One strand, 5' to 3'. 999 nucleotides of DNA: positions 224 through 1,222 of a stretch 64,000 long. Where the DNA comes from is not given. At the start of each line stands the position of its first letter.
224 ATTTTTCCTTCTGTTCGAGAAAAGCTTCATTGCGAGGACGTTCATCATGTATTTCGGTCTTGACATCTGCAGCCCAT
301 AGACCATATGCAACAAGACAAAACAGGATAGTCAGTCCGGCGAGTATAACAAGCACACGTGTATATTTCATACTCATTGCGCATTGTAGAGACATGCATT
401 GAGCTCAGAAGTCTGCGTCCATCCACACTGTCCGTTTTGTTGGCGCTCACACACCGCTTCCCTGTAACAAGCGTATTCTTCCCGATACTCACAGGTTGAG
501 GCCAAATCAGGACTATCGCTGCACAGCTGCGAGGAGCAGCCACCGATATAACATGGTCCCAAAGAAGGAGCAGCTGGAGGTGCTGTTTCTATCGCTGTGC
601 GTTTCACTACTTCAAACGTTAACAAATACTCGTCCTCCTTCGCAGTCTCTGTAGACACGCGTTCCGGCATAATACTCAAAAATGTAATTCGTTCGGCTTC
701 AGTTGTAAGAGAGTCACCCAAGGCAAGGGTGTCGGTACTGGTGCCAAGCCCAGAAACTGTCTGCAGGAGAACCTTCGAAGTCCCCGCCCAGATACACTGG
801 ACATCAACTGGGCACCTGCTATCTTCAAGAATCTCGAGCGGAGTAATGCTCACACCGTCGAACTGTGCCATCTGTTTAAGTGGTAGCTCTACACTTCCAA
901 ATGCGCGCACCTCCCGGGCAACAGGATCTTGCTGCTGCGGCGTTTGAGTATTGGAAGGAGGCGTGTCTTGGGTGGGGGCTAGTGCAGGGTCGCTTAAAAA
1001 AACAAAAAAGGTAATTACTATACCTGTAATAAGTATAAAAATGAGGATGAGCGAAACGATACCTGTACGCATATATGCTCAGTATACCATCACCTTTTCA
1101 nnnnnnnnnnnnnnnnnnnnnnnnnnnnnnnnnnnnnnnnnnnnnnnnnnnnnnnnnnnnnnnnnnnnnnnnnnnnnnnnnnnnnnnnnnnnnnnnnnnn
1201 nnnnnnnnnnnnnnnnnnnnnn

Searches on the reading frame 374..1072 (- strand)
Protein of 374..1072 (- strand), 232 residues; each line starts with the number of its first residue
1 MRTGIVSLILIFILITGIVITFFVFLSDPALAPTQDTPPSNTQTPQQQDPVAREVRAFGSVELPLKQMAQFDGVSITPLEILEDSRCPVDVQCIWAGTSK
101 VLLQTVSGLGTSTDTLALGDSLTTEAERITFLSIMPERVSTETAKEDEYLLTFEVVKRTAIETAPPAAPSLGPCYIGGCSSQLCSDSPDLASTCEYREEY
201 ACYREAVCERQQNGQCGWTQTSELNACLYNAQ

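Call 10: search_protein_families(library=pfam, proteins=[window:374-1072:-], max_evalue=0.001)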
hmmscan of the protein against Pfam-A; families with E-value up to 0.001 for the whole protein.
window:374-1072:- (232 aa): 0 families

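Call 74: find_encoding_contigs(protein=window:374-1072:-, flank=10000, max_places=2)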
Protein window:374-1072:- (232 aa): 23 contigs read that carry it; 2 places shown.
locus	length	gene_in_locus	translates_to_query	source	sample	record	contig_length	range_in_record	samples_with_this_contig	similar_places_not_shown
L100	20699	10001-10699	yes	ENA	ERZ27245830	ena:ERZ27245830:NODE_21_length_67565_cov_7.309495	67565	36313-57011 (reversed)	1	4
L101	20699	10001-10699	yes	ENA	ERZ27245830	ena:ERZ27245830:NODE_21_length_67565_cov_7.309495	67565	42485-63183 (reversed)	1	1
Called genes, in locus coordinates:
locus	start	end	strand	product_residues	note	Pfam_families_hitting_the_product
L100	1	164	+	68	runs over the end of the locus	PF06150:ChaB (weak)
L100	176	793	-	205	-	PF09997:DUF2238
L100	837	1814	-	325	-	PF00512:HisKA, PF02518:HATPase_c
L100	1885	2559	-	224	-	PF00072:Response_reg, PF00486:Trans_reg_C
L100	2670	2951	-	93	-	-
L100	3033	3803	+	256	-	PF00106:adh_short, PF08659:KR (weak), PF13561:adh_short_C2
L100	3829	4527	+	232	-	PF27854:Heavy_Cys_CGP (weak)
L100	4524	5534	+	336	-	-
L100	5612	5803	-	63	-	PF10685:KGG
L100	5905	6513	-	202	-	PF00574:CLP_protease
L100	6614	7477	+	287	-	PF00106:adh_short, PF08659:KR, PF23441:SDR (weak), PF13561:adh_short_C2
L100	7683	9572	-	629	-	PF00512:HisKA, PF02518:HATPase_c, PF00072:Response_reg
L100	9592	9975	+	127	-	PF00106:adh_short, PF13561:adh_short_C2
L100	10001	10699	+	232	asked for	PF27854:Heavy_Cys_CGP (weak)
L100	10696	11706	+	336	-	-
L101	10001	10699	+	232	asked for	PF27854:Heavy_Cys_CGP (weak)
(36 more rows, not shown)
